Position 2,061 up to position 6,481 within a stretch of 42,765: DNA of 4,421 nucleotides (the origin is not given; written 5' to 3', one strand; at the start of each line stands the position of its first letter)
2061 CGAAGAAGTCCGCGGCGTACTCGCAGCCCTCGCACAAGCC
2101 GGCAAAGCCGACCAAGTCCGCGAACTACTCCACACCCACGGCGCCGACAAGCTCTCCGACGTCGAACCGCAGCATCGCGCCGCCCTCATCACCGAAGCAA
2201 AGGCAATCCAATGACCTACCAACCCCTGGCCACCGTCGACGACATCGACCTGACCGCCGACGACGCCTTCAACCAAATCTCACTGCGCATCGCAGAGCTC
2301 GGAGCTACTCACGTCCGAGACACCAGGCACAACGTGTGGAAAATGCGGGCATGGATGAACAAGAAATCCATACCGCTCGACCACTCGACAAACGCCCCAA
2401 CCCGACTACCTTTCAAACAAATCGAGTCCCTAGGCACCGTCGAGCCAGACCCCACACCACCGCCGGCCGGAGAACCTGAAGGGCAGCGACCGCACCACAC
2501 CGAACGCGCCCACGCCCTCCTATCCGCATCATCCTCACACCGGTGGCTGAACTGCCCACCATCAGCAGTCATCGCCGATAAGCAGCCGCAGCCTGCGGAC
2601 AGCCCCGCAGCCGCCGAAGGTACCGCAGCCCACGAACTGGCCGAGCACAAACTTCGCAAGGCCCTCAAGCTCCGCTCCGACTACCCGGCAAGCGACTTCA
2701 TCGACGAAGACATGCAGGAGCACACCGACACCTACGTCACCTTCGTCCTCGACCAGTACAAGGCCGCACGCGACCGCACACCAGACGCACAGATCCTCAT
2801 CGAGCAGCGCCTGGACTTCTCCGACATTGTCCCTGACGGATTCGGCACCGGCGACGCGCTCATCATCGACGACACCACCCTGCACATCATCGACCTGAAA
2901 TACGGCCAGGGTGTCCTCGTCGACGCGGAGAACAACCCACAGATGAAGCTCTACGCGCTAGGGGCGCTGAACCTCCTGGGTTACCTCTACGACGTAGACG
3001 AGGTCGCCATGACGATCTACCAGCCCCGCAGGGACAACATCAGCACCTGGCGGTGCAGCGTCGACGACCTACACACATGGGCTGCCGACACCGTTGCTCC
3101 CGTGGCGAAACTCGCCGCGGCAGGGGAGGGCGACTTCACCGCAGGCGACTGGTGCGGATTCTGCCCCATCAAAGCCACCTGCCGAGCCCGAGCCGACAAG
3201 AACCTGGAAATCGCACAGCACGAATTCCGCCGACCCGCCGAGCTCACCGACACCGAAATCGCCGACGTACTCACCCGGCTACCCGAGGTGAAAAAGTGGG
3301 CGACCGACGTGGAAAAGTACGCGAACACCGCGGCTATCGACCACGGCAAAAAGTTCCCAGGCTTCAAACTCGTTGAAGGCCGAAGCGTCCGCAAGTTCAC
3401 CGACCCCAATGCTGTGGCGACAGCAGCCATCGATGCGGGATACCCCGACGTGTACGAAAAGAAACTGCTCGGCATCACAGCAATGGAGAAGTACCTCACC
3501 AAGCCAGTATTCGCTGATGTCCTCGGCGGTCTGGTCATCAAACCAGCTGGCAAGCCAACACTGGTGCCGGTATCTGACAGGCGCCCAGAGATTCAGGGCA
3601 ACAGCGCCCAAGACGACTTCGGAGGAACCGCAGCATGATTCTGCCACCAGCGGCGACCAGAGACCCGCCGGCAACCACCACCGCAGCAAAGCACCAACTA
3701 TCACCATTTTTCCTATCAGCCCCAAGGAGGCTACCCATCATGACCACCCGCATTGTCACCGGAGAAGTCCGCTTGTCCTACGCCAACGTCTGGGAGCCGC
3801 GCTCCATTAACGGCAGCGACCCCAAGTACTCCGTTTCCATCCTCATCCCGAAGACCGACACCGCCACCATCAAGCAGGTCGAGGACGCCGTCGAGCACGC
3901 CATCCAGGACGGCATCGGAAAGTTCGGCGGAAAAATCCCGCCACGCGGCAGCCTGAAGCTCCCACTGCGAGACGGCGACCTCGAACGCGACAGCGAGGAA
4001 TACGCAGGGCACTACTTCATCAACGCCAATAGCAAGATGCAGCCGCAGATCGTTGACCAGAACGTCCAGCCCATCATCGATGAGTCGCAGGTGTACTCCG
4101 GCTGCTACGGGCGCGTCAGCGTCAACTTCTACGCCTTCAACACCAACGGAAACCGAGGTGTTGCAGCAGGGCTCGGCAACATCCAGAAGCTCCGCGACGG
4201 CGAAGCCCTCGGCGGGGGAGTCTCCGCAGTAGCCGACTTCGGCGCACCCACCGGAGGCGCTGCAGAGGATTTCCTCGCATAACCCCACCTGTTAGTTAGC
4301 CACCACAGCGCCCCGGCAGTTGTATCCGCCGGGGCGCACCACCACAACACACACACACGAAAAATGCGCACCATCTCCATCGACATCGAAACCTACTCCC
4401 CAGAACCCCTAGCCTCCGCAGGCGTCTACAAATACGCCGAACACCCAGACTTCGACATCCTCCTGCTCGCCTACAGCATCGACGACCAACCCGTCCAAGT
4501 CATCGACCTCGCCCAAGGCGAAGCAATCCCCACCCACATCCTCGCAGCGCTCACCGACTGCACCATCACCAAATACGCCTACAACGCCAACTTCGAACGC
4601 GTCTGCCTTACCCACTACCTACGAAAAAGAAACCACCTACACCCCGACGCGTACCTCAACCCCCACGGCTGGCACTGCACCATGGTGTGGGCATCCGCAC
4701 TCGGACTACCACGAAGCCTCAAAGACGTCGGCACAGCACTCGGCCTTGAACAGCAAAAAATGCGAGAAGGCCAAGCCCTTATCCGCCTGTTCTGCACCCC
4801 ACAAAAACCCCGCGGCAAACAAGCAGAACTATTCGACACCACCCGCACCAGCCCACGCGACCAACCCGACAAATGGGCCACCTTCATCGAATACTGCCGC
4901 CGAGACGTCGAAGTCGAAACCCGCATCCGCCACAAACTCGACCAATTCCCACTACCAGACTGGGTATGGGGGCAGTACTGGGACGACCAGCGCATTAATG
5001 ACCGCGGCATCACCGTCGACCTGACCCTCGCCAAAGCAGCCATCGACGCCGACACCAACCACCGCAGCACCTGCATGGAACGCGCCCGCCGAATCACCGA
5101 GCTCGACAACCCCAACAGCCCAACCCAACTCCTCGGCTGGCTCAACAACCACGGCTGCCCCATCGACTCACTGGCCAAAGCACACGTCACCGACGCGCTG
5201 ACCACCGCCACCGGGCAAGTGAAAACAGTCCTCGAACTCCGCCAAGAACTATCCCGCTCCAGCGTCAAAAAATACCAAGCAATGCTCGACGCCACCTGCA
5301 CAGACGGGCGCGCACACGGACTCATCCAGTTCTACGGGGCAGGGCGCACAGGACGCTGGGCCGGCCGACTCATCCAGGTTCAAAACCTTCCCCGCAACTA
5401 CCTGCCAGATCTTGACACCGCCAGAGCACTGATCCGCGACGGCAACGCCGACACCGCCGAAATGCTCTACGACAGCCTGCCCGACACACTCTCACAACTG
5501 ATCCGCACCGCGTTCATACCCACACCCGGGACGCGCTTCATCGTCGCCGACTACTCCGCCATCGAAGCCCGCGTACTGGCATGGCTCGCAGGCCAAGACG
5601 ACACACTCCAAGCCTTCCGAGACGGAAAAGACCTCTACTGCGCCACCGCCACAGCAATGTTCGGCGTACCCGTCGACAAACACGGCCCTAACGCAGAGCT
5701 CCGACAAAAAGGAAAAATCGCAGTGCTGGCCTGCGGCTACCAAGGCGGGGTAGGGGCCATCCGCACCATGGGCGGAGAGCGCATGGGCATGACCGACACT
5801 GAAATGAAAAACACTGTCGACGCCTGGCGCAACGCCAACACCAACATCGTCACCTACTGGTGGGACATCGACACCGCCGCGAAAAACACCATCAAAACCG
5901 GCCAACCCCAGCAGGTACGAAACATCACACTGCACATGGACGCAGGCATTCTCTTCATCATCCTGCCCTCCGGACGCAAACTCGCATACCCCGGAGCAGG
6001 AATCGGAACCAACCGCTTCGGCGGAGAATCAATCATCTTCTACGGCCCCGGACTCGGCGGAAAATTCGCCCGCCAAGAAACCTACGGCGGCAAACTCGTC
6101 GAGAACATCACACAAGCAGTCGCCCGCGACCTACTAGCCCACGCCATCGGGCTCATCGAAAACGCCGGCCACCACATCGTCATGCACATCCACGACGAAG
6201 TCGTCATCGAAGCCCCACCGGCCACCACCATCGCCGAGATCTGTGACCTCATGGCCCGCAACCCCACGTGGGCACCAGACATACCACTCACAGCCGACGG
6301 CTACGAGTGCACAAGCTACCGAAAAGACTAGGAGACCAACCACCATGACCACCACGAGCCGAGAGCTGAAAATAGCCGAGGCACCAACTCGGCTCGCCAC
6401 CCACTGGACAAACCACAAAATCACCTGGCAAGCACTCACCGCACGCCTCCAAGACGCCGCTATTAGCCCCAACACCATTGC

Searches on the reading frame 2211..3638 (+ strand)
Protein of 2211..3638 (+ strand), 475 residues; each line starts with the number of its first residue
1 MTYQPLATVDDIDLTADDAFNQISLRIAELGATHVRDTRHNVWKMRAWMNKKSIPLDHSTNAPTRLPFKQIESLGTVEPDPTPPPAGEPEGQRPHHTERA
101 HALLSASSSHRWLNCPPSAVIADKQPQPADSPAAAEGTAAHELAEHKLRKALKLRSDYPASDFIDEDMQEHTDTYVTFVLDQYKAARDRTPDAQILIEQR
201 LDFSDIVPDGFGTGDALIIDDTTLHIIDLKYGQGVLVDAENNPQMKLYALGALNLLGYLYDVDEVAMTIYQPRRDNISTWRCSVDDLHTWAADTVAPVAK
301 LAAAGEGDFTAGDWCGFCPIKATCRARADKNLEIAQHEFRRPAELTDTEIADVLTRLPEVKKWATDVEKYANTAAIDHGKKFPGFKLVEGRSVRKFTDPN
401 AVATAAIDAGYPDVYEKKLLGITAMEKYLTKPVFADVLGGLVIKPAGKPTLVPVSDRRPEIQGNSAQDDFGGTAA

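Call 88: search_protein_families(library=pfam, proteins=[window:2211-3638:+], max_evalue=0.001)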
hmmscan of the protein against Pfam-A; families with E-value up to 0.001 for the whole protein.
window:2211-3638:+ (475 aa): 2 families
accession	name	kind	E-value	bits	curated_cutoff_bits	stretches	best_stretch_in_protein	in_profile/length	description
PF10926.14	DUF2800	-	2.6e-149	497.9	21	1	101-459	1-368/368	Protein of unknown function (DUF2800)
PF12705.13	PDDEXK_1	-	1.9e-10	41.6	22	1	104-325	2-247/247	PD-(D/E)XK nuclease superfamily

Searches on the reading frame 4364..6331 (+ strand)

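Call 88: search_protein_families(library=pfam, proteins=[window:4364-6331:+], max_evalue=0.001)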
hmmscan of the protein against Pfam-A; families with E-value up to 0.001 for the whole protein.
window:4364-6331:+ (655 aa): 1 family
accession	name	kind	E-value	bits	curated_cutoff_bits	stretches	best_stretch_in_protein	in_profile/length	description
PF00476.26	DNA_pol_A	-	5.8e-22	78.6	34.3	1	249-509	31-265/381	DNA polymerase family A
